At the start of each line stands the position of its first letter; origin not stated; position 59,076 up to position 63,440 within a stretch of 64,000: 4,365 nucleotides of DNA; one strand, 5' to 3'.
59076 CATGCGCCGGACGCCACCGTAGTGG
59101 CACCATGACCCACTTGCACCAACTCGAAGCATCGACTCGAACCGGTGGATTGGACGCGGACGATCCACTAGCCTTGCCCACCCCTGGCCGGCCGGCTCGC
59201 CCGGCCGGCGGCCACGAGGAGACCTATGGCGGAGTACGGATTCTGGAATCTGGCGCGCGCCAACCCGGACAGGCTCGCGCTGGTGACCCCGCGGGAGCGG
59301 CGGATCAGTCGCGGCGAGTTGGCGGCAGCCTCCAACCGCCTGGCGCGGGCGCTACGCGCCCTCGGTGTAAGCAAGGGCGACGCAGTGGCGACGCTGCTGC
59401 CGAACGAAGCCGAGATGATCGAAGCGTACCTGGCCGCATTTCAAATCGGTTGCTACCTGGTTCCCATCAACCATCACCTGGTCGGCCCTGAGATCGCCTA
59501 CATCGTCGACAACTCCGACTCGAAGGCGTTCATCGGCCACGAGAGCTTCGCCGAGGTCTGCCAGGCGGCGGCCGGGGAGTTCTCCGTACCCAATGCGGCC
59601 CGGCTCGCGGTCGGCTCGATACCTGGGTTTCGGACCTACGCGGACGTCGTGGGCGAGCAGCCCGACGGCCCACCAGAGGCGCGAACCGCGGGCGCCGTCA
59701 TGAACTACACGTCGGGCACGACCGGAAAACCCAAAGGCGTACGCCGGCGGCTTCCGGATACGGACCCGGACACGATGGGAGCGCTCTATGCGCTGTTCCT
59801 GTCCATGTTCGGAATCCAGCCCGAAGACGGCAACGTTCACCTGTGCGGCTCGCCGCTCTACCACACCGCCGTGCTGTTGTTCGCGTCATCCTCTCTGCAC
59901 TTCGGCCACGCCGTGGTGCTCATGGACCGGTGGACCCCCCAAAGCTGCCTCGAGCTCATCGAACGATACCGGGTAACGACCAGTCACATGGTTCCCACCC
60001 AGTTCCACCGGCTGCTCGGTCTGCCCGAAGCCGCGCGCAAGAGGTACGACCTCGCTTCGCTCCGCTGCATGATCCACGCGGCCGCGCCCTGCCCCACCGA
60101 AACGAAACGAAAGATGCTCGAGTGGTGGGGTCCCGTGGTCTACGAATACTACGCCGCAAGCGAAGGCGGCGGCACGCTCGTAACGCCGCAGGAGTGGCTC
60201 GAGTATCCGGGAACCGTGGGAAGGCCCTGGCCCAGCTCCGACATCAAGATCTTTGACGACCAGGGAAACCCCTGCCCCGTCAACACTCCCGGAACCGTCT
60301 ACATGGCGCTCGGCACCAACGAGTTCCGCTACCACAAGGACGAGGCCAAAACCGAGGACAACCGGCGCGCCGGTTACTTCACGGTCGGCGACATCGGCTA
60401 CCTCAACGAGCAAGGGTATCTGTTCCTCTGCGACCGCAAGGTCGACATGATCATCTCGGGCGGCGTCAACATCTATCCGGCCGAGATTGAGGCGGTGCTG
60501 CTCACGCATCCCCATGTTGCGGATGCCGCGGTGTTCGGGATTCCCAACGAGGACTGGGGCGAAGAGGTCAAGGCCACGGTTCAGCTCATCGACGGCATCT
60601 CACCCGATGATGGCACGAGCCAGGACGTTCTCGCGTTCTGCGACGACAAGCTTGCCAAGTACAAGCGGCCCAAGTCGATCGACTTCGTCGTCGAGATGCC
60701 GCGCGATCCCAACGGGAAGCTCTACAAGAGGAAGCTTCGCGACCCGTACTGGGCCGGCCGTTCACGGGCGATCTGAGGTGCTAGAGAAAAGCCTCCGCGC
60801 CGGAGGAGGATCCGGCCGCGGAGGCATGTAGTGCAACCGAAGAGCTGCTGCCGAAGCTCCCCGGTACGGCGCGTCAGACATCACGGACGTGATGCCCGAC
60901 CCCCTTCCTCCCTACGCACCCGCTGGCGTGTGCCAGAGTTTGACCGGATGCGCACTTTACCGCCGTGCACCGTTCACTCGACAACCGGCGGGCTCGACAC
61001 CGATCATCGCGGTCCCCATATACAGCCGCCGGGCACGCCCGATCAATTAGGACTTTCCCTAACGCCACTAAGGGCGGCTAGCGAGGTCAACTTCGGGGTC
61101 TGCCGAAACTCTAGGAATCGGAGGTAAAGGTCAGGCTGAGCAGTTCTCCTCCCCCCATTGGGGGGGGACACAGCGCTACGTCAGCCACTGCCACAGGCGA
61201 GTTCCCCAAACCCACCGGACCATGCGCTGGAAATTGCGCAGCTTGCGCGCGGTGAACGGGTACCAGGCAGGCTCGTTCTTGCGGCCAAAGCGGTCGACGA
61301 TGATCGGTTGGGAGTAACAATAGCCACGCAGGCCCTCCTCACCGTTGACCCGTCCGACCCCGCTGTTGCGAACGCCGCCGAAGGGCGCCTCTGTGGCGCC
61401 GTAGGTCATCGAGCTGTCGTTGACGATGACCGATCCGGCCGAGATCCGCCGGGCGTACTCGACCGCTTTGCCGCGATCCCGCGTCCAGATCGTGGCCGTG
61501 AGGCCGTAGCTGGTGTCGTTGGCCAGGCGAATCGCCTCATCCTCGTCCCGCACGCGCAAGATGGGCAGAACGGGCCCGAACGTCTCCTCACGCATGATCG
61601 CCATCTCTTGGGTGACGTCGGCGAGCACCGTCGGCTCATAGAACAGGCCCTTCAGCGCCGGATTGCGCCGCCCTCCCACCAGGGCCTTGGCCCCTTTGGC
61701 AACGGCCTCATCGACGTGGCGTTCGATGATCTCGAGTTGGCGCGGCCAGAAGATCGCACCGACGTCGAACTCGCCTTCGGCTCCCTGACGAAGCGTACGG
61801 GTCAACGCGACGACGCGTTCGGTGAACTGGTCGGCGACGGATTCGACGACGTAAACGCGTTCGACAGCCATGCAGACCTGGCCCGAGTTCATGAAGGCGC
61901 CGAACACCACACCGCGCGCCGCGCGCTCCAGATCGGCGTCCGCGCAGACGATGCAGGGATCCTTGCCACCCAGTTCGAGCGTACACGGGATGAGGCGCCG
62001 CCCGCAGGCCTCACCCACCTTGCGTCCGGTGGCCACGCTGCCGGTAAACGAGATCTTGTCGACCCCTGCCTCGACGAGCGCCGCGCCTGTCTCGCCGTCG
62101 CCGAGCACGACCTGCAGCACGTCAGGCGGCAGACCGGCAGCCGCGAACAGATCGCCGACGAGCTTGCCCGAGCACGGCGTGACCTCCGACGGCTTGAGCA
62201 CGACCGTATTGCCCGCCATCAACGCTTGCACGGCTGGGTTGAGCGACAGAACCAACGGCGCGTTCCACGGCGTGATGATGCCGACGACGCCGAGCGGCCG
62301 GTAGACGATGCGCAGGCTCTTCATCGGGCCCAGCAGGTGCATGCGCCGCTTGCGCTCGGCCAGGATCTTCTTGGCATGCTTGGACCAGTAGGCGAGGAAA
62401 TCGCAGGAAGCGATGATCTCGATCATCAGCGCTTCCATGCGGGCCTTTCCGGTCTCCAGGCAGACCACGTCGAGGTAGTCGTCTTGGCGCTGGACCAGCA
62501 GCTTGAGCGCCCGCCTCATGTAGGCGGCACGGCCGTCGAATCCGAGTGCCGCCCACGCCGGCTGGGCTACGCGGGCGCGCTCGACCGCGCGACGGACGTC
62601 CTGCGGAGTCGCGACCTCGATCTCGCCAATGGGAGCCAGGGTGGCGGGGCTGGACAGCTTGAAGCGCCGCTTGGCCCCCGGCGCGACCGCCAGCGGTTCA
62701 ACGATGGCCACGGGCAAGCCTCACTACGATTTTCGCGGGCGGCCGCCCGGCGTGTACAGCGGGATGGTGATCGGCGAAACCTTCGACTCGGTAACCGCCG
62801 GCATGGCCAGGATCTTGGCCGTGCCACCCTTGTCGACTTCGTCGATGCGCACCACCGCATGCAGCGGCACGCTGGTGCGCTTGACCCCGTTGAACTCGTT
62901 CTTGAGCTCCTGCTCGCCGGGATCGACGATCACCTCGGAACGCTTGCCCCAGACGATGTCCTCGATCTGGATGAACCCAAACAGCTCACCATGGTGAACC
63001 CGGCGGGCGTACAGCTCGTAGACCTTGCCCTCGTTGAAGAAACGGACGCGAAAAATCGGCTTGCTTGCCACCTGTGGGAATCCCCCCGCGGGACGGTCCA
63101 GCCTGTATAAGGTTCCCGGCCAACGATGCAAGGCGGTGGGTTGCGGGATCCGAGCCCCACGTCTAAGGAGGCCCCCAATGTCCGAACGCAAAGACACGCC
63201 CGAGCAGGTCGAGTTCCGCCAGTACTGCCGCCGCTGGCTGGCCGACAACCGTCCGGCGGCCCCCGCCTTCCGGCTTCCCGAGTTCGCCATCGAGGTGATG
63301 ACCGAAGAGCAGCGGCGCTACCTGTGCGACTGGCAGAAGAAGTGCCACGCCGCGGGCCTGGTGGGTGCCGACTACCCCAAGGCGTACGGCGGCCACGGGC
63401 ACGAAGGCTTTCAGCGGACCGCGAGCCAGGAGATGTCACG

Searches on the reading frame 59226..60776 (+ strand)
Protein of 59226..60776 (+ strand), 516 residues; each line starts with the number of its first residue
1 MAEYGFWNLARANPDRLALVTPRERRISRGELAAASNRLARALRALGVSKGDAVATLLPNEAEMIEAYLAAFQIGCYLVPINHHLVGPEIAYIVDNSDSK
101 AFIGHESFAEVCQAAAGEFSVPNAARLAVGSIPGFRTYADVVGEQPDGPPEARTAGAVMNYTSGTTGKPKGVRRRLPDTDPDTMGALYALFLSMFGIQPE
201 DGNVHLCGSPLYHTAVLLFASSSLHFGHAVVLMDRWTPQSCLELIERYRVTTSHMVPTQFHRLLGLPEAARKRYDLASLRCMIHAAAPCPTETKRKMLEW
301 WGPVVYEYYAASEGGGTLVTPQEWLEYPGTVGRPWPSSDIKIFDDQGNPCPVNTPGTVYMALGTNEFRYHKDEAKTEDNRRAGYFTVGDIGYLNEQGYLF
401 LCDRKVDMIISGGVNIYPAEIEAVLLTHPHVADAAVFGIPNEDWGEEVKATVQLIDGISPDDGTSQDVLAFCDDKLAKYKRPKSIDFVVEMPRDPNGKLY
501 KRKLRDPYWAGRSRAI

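Call 78: find_encoding_contigs(protein=window:59226-60776:+, flank=10000, max_places=3)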
Protein window:59226-60776:+ (516 aa): no gene with exactly this product is on record in the collection.

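Call 81: search_protein_families(library=pfam, proteins=[window:59226-60776:+], max_evalue=0.00001)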
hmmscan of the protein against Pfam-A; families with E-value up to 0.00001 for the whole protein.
window:59226-60776:+ (516 aa): 2 families
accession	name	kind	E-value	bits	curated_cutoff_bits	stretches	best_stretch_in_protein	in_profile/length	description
PF00501.34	AMP-binding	-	1.4e-69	235.2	29.9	1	9-360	4-374/384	AMP-binding enzyme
PF13193.12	AMP-binding_C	-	4.6e-18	66.3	24.5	1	420-498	1-76/76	AMP-binding enzyme C-terminal domain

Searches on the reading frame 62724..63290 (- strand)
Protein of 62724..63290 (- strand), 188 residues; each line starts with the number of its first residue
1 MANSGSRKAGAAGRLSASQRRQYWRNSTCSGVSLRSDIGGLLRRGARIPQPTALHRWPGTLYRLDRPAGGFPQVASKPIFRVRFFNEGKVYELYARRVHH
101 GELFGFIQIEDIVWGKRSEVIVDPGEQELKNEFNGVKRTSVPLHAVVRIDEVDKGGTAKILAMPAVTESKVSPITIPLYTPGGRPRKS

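Call 56: find_encoding_contigs(protein=window:62724-63290:-, flank=10000, max_places=3)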
Protein window:62724-63290:- (188 aa): no gene with exactly this product is on record in the collection.

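Call 81: search_protein_families(library=pfam, proteins=[window:62724-63290:-], max_evalue=0.00001)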
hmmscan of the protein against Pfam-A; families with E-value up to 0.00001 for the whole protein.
window:62724-63290:- (188 aa): 1 family
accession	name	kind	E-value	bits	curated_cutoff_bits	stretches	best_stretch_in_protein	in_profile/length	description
PF08850.16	DUF1820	-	3.8e-33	114.3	27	1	79-172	2-93/97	Domain of unknown function (DUF1820)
